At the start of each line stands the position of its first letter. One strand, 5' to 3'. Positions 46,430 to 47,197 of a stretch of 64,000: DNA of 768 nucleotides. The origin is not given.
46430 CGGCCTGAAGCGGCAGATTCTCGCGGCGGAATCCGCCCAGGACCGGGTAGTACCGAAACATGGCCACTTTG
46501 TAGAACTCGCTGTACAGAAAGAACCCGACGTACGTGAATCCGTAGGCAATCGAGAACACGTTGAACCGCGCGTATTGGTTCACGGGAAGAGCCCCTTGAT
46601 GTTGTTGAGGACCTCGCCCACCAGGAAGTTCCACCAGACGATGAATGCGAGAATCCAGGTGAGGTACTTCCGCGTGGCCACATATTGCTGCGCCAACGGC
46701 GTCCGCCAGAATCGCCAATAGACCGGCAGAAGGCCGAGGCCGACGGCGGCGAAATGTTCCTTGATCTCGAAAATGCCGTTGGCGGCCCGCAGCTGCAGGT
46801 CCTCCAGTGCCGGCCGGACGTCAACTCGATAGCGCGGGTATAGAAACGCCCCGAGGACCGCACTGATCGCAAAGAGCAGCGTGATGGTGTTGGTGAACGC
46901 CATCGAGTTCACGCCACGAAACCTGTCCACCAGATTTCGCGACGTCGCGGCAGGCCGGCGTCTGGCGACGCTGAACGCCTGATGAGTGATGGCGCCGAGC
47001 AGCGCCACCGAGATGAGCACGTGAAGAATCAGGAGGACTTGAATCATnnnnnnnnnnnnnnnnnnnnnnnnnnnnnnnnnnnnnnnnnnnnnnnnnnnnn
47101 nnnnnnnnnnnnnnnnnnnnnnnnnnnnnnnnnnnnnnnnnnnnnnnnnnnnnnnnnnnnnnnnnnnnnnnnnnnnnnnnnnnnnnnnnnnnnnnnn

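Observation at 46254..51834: Tightly coupled seven-gene operon joining three c-type heme proteins to a Tat flavin amine oxidase and two small membrane proteins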

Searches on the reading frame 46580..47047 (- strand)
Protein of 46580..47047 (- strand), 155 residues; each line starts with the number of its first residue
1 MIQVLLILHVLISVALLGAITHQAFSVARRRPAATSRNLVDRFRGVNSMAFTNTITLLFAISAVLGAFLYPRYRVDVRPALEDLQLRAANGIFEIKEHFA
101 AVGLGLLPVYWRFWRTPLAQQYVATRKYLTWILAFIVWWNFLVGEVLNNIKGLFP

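Call 3: search_protein_families(library=pfam, proteins=[window:46580-47047:-], max_evalue=0.01)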
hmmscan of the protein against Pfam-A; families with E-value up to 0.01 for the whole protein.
window:46580-47047:- (155 aa): 0 families

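Call 5: search_protein_families(library=ncbifam, proteins=[window:46580-47047:-], max_evalue=0.01)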
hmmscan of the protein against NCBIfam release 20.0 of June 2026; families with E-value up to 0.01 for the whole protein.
window:46580-47047:- (155 aa): 0 families

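Call 11: find_homologous_proteins(query=window:46580-47047:-, max_evalue=0.001)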
Query window:46580-47047:- (155 aa): 1421 proteins with E <= 0.001 among 1570 candidates; the best 120 are listed.
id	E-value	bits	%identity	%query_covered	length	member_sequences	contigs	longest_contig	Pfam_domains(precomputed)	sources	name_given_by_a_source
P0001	2.8e-95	334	100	100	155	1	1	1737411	-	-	-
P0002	5.2e-85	301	88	100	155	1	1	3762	-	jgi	jgi:hypothetical protein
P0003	6.6e-84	297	85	100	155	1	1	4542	-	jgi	jgi:hypothetical protein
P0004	8.5e-83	294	87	100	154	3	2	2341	-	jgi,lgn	jgi:hypothetical protein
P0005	2.7e-82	292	86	100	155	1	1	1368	-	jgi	jgi:hypothetical protein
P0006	1.3e-81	290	85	100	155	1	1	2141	-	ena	-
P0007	2.4e-81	289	85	100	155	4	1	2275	-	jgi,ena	jgi:hypothetical protein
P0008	6.7e-81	288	85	100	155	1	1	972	-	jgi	-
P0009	7.3e-78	278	78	100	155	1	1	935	-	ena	-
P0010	2.1e-77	276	83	100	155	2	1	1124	-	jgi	jgi:hypothetical protein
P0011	1.2e-75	271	80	100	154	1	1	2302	-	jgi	jgi:hypothetical protein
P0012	1.7e-75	270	78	100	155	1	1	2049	-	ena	-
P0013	2.0e-75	270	78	100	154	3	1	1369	-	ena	-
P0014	2.1e-75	270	77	100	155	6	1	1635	-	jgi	jgi:hypothetical protein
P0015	2.2e-75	270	79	100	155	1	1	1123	-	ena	-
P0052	2.6e-70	253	70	100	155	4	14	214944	-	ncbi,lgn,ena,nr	ncbi:MAG: hypothetical protein A3H95_03325 [Acidobacteria bacterium RIFCSPLOWO2_02_FULL_64_15]|nr:MA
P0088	1.3e-68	248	70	100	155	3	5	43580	-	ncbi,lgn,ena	ncbi:MAG: hypothetical protein WBD07_13595 [Vicinamibacterales bacterium]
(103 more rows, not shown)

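Call 12: find_encoding_contigs(protein=P0052, flank=8000, max_places=3)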
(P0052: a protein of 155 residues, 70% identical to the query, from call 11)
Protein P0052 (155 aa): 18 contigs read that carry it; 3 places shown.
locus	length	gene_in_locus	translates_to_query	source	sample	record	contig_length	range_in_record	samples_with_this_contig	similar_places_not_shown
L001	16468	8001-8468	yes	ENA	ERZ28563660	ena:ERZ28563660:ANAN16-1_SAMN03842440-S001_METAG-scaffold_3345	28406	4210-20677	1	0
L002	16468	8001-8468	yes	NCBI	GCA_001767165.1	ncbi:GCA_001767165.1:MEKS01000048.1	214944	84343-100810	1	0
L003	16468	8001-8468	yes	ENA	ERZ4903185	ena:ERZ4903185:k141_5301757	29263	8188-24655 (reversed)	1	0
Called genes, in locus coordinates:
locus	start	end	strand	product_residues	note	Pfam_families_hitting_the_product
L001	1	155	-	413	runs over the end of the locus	-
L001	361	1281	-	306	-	PF01882:DUF58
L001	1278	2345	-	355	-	PF00004:AAA (weak), PF07726:AAA_3, PF07728:AAA_5, PF17863:AAA_lid_2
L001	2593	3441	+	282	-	PF01738:DLH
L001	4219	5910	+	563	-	-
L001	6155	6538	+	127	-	-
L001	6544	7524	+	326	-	PF07992:Pyr_redox_2 (faint), PF00890:FAD_binding_2 (weak), PF12831:FAD_oxidored (weak), PF13450:NAD_binding_8, PF01593:Amino_oxidase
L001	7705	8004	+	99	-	PF01593:Amino_oxidase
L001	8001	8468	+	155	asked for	-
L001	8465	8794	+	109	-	-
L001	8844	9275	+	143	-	-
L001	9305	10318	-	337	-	PF00497:SBP_bac_3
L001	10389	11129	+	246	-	PF01738:DLH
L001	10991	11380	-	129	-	-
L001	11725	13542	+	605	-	-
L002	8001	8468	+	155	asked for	-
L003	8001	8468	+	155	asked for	-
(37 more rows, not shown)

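Call 13: find_encoding_contigs(protein=P0088, flank=8000, max_places=3)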
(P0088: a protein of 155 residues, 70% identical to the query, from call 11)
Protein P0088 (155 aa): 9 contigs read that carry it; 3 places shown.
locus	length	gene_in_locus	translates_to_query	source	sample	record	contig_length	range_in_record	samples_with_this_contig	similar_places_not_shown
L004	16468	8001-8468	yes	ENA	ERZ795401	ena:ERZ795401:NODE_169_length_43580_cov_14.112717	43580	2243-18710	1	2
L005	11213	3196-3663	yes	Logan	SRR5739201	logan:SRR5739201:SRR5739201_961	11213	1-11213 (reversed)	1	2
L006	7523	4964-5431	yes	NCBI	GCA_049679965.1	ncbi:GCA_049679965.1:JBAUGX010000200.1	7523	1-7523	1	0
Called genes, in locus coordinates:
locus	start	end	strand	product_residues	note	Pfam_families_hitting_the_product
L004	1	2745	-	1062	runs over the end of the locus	PF02369:Big_1 (faint), PF13620:CarboxypepD_reg, PF13715:CarbopepD_reg_2 (weak)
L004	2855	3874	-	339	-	-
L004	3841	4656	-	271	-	-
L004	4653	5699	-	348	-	PF00753:Lactamase_B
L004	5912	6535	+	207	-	-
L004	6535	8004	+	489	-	PF01494:FAD_binding_3 (weak), PF03486:HI0933_like (faint), PF12831:FAD_oxidored (weak), PF01593:Amino_oxidase, PF13450:NAD_binding_8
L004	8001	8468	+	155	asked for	-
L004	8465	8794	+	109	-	-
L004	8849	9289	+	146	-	-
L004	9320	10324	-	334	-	PF00497:SBP_bac_3 (weak)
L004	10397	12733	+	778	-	PF19313:DUF5916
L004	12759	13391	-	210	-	-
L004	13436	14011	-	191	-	PF09411:PagL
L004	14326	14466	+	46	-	-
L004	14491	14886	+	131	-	PF07635:PSCyt1 (weak)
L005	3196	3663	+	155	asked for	-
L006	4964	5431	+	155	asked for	-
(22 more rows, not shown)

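Call 15: find_related_loci(query=A1, collection=genome_contigs, flank=7000)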
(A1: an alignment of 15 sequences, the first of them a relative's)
Query A1 (155 aa) in genome_contigs; peptide patterns used: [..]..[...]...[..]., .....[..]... (x = any residue, [..] = any of these).
63 stretches matched a pattern; 44 encode a relative of the query (tblastn E <= 1e-3); 44 distinct loci.
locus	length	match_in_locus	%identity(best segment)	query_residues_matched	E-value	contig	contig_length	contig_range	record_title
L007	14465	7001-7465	73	1-155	1e-74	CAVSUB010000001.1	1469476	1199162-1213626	MAG: uncultured Acidobacteriota bacterium isolate MFD06298.bin.1.233 genome assembly, contig: contig_15423, whole genome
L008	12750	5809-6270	72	1-155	4e-74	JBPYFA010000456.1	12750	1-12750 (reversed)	MAG: Vicinamibacterales bacterium isolate Bin.028.fastaField_pasture_P2 k127_5944447, whole genome shotgun sequence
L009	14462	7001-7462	72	1-155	1e-72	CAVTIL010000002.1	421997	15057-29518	MAG: uncultured Acidobacteriota bacterium isolate MFD06229.bin.1.266 genome assembly, contig: contig_13239, whole genome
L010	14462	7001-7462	72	1-155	3e-72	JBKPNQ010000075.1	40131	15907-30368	MAG: Acidobacteriota bacterium isolate GS_HAYS_MAG_00036 GS_HAYS_000000957343, whole genome shotgun sequence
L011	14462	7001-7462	72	1-155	5e-71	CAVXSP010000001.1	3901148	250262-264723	MAG: uncultured Acidobacteriota bacterium isolate MFD04944.bin.1.263 genome assembly, contig: contig_16528, whole genome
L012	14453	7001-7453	71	1-153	3e-70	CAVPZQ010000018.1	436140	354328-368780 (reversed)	MAG: Bryobacterales bacterium isolate MFD10064.bin.2.53 genome assembly, contig: contig_30591, whole genome shotgun sequ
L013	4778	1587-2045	69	1-155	4e-70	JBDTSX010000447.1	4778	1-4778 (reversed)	MAG: Acidobacteriota bacterium isolate cluster3_bin.282 NODE_103306_length_4778_cov_5.750159, whole genome shotgun seque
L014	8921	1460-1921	68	1-155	2e-69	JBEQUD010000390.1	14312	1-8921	MAG: Acidobacteriota bacterium isolate MAG_Dt_03 k247_972294, whole genome shotgun sequence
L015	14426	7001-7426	70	13-155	7e-67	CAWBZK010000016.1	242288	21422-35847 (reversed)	MAG: uncultured Acidobacteriota bacterium isolate MFD03066.bin.2.245 genome assembly, contig: contig_5544, whole genome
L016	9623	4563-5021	66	1-154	2e-66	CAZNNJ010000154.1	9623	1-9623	MAG TPA_asm: uncultured Rhodospirillales bacterium isolate binchicken_co185_32 genome assembly, contig: NODE_12347_lengt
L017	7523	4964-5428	70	1-155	2e-66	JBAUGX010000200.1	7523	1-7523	MAG: Vicinamibacterales bacterium isolate MFD03269_ilm_asm_bin14 k127_56859, whole genome shotgun sequence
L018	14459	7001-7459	64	1-154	2e-66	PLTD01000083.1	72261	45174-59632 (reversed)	MAG: Rhodospirillales bacterium isolate bog_932 73.20120700_S1D.243_contig_10656, whole genome shotgun sequence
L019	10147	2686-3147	72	1-155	4e-66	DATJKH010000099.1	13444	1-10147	MAG TPA_asm: Vicinamibacterales bacterium isolate SMAG_U15588 k141_832799, whole genome shotgun sequence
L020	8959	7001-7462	70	1-155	1e-65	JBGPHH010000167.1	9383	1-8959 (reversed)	MAG: Vicinamibacteria bacterium isolate OBJ_0618_7090110_363 k141_2385822_length_9383_cov_12.0000, whole genome shotgun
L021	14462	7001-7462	72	1-155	6e-65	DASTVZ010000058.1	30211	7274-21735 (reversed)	MAG TPA_asm: Vicinamibacterales bacterium isolate SMAG_U2373 k141_1441459, whole genome shotgun sequence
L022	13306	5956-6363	68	20-155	1e-62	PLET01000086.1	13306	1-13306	MAG: Gammaproteobacteria bacterium isolate bog_1200 73.20110800_S3S.7_contig_22019, whole genome shotgun sequence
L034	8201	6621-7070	52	1-153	8e-46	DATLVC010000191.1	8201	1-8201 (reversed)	MAG TPA_asm: Micropepsaceae bacterium isolate SMAG_U13182 k141_217607, whole genome shotgun sequence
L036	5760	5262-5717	53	1-154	3e-45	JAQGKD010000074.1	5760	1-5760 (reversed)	MAG: Hyphomicrobiales bacterium isolate RYN_502 scaffold_471244, whole genome shotgun sequence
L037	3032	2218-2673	51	1-154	1e-43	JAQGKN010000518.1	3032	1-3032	MAG: Hyphomicrobiales bacterium isolate RYN_512 scaffold_670113, whole genome shotgun sequence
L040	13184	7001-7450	43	4-153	1e-39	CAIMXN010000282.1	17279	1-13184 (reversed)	MAG: uncultured beta proteobacterium isolate Ki2-D4_bin-0267 genome assembly, contig: bin-0267:282/311, whole genome sho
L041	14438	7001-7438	50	5-153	3e-39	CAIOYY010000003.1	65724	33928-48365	MAG: uncultured Alphaproteobacteria bacterium isolate ErkenSummer_bin-2686 genome assembly, contig: bin-2686:003/107, wh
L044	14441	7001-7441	42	5-153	7e-36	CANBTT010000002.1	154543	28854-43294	MAG: Burkholderiales bacterium isolate JR-MC-C-240519-45 genome assembly, contig: JR-MC-C-240519-C12, whole genome shotg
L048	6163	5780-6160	41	4-130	4e-30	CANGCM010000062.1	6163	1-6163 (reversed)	MAG: Burkholderiaceae bacterium isolate Jr-28jun17-129 genome assembly, contig: Jr-28jun17-C19425, whole genome shotgun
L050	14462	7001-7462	64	1-153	7e-63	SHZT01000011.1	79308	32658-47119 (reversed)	MAG: Gemmatimonadetes bacterium isolate Baikal-deep-G155 BACOMB-C980, whole genome shotgun sequence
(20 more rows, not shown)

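Call 19: search_protein_families(library=pfam, proteins=[L012:5413-6873:+, L016:462-3359:+, L016:3794-4504:+, L022:2949-5816:+, L036:2675-5152:+, L037:319-2115:+, L040:3777-4739:+, L040:2643-3725:+, L040:948-2636:+, L044:6052-6885:+], max_evalue=0.001)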
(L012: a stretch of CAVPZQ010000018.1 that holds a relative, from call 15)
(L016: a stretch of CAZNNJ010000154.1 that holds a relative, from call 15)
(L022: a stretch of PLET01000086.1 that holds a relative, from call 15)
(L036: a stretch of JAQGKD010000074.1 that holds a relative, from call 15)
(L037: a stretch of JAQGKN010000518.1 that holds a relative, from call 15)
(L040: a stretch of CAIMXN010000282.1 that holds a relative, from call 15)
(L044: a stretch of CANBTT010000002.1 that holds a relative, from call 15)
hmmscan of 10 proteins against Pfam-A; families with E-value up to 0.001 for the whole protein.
L012:5413-6873:+ (486 aa): 2 families
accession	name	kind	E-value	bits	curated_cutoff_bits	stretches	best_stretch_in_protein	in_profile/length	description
PF07690.21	MFS_1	-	1.3e-30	107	33.4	2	54-405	4-337/347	Major Facilitator Superfamily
PF00083.30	Sugar_tr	-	9.3e-28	97.7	22.3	2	51-255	5-204/452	Sugar (and other) transporter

L016:462-3359:+ (965 aa): 0 families

L016:3794-4504:+ (236 aa): 1 family
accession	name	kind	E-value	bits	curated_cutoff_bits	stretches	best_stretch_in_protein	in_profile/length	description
PF01936.24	NYN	-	6e-39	134.3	24.2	1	36-193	1-144/145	NYN domain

L022:2949-5816:+ (955 aa): 2 families
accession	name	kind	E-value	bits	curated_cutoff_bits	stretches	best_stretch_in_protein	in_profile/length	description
PF00593.30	TonB_dep_Rec_b-barrel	-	4.5e-46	159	27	1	403-901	32-436/436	TonB dependent receptor-like, beta-barrel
PF07715.20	Plug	-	4.1e-09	37.3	23.9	1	211-322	3-107/107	TonB-dependent Receptor Plug Domain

L036:2675-5152:+ (825 aa): 2 families
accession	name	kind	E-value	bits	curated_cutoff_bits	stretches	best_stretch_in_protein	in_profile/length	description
PF07969.17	Amidohydro_3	-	4.2e-77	261.1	29.7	1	334-807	2-472/472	Amidohydrolase family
PF01979.26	Amidohydro_1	-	1.2e-09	38.3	25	1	690-806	232-345/345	Amidohydrolase family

L037:319-2115:+ (598 aa): 3 families
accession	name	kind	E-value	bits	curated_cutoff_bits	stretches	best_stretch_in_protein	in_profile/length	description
PF07969.17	Amidohydro_3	-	2.4e-77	261.9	29.7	1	112-585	1-471/472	Amidohydrolase family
PF01979.26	Amidohydro_1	-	2e-05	24.5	25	0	120-169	1-49/345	Amidohydrolase family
PF22039.1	HUTI_composite_bact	-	0.00053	20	25.5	1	86-105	2-21/26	Imidazolonepropionase-like composite domain, bacteria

L040:3777-4739:+ (320 aa): 5 families
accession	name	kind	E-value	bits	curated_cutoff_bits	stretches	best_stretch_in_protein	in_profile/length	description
PF20434.5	BD-FAE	-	4.1e-25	89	26.8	1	67-266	3-208/215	BD-FAE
PF07859.19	Abhydrolase_3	-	8.9e-20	71.8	25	1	80-293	2-209/210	alpha/beta hydrolase fold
PF00326.27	Peptidase_S9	-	1.4e-08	34.9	22.6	1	144-315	60-210/213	Prolyl oligopeptidase family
PF00135.34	COesterase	-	1.8e-05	24.4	27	1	124-170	159-205/515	Carboxylesterase family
PF02129.25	Peptidase_S15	-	2.3e-05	24.7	23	1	60-179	2-126/262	X-Pro dipeptidyl-peptidase (S15 family)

L040:2643-3725:+ (360 aa): 3 families
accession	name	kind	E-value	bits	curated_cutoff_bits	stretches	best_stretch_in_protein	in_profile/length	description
PF12146.15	Hydrolase_4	-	8.8e-20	71.4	27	1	121-338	24-238/239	Serine aminopeptidase, S33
PF00561.26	Abhydrolase_1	-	2.8e-14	53.8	25.8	1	93-335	2-241/245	alpha/beta hydrolase fold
PF12697.13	Abhydrolase_6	-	5e-06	27.8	26.3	1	94-340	1-212/217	Alpha/beta hydrolase family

L040:948-2636:+ (562 aa): 6 families
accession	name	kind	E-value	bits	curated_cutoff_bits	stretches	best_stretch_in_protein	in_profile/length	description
PF24684.1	Vgb_lyase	-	7.3e-30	104.2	50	2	400-559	12-166/290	Virginiamycin B lyase family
PF13620.12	CarboxypepD_reg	-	2.2e-13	50.8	32.3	1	39-120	2-81/82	Carboxypeptidase regulatory-like domain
PF08450.18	SGL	-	2.6e-08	34.2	26.3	1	266-485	9-225/246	SMP-30/Gluconolactonase/LRE-like region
PF13715.12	CarbopepD_reg_2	-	8.7e-07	29.3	32.2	1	40-119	2-75/88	CarboxypepD_reg-like domain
PF07494.17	Reg_prop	-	1.2e-05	25.4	20.4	0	307-322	7-22/24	Two component regulator propeller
PF17210.9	SdrD_B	-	0.00021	21.9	29.7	1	48-107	21-79/112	SdrD B-like domain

L044:6052-6885:+ (277 aa): 1 family
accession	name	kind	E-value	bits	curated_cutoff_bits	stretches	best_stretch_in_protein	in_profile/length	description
PF03401.19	TctC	-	4.1e-70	236.9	27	1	2-273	1-272/274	Tripartite tricarboxylate transporter family receptor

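Call 21: search_solved_structures(query=A1, max_evalue=10)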
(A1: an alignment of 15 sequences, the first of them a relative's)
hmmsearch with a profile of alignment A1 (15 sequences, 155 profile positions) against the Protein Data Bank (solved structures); distinct sequences matched with E-value up to 10: 1.
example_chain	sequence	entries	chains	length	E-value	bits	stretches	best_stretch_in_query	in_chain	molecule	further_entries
3din_E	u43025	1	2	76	0.23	14.8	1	3-71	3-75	Preprotein translocase subunit SecG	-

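Call 22: search_protein_families(library=ncbifam, proteins=[L040:4778-6946:+, L048:5374-5706:+, L040:948-2636:+], max_evalue=0.001)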
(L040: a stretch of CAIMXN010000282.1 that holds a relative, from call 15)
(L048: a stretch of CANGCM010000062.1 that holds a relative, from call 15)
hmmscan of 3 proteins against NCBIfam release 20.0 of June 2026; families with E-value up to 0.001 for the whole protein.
L040:4778-6946:+ (722 aa): 0 families

L048:5374-5706:+ (110 aa): 0 families

L040:948-2636:+ (562 aa): 2 families
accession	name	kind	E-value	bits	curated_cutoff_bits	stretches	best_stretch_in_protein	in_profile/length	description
NF000096.1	stregra_B_VgbB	exception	9.5e-21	74.3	600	2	408-523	148-260/295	streptogramin B lyase Vgb(B)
NF000022.1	stregra_B_VgbA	exception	3.5e-20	72.3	600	2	408-523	148-260/299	streptogramin B lyase Vgb(A)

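Call 48: search_protein_representatives(alignment_id=A1)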
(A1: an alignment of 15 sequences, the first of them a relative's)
Query: 15 sequences, 155 profile positions. Proteins with E-value up to 0.001 (for the whole library): 636; up to 1e-10: 315; up to 1e-30: 47. The best 150 are listed.
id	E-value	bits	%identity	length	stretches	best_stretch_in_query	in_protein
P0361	3.4e-65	235.1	-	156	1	1-155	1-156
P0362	2.0e-52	193.6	-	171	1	8-118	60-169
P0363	2.1e-45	170.8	-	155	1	2-153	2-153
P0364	2.1e-44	167.6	-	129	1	1-96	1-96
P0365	4.6e-44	166.5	-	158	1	1-119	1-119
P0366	6.9e-44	165.9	-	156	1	2-153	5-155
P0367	7.9e-44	165.7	-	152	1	1-153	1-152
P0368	1.1e-43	165.2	-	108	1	47-155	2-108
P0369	4.6e-43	163.2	-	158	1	1-154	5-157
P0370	1.1e-42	162.0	-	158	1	3-153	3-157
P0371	6.1e-42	159.6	-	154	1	1-153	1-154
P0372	9.7e-41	155.7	-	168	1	1-155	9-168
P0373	5.8e-40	153.2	-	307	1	1-153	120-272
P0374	6.1e-40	153.1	-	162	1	4-153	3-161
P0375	8.2e-40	152.7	-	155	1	3-153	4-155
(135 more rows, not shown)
